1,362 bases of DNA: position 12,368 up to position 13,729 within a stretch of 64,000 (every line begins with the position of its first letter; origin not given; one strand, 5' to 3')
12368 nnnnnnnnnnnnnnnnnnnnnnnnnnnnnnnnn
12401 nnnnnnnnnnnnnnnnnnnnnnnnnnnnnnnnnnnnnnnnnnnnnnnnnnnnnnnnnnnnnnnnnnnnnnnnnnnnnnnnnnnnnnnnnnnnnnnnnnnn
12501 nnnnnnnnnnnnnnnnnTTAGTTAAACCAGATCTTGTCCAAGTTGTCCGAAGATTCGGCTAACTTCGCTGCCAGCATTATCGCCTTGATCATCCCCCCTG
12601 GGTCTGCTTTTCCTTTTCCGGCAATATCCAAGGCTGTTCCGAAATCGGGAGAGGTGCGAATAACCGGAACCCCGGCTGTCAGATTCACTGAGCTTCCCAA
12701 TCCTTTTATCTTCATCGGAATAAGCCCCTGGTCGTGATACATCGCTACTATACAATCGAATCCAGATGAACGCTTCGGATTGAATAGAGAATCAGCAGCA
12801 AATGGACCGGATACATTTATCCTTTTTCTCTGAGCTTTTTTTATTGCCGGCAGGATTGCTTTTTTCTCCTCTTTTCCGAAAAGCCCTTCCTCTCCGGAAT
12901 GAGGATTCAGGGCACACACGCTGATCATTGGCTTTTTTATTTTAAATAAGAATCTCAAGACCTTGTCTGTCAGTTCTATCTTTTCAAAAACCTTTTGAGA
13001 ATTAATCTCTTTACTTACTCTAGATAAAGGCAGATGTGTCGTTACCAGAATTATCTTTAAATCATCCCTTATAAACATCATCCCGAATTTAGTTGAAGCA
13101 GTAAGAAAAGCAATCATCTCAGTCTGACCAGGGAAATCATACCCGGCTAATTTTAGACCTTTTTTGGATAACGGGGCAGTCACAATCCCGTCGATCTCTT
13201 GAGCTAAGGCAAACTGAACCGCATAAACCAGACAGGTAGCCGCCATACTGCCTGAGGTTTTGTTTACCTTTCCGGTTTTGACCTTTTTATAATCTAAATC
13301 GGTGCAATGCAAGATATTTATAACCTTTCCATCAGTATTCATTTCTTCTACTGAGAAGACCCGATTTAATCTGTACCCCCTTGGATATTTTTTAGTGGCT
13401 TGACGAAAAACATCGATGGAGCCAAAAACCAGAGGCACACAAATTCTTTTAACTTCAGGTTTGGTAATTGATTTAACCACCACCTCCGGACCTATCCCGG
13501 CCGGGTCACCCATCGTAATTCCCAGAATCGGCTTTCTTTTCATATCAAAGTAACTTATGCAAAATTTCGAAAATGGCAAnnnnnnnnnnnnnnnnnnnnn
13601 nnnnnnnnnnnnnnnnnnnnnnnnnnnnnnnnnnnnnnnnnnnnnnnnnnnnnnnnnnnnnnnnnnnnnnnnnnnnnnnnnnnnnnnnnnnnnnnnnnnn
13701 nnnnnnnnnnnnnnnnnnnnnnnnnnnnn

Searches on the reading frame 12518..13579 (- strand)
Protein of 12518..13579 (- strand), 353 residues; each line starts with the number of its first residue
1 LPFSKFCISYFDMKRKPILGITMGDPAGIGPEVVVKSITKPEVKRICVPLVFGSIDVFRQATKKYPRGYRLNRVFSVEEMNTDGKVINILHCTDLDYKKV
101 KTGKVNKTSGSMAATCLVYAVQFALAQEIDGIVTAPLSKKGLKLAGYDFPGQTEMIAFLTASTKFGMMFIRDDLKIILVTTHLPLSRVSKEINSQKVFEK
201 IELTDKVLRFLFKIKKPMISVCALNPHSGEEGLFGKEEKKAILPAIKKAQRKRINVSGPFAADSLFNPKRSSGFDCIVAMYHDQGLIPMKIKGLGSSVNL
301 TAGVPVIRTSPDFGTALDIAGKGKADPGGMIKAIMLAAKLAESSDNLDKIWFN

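Call 83: search_protein_families(library=ncbifam, proteins=[window:12518-13579:-], max_evalue=0.00001)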
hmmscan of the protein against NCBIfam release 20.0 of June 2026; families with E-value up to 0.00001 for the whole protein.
window:12518-13579:- (353 aa): 7 families
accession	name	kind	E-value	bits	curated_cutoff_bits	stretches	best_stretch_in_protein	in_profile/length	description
TIGR00557.1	pdxA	equivalog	7.6e-105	350.9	290.35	1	19-341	2-320/320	4-hydroxythreonine-4-phosphate dehydrogenase PdxA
NF002992.0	PRK03743.1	equivalog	2.5e-92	309.6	470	1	14-343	2-330/333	4-hydroxythreonine-4-phosphate dehydrogenase PdxA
NF003699.0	PRK05312.1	equivalog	1.5e-86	290.8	378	1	16-344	4-336/340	4-hydroxythreonine-4-phosphate dehydrogenase PdxA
NF002744.0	PRK02746.1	equivalog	2.1e-83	280.3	425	1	14-344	7-343/346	4-hydroxythreonine-4-phosphate dehydrogenase PdxA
NF002891.0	PRK03371.1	equivalog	2.9e-79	266.7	583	1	18-341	4-326/326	D-threonate 4-phosphate dehydrogenase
NF002520.0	PRK01909.1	equivalog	4.8e-75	252.9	476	1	14-343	3-325/329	4-hydroxythreonine-4-phosphate dehydrogenase PdxA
NF003040.0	PRK03946.1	equivalog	3.9e-55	187.4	376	1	19-342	4-305/307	4-hydroxythreonine-4-phosphate dehydrogenase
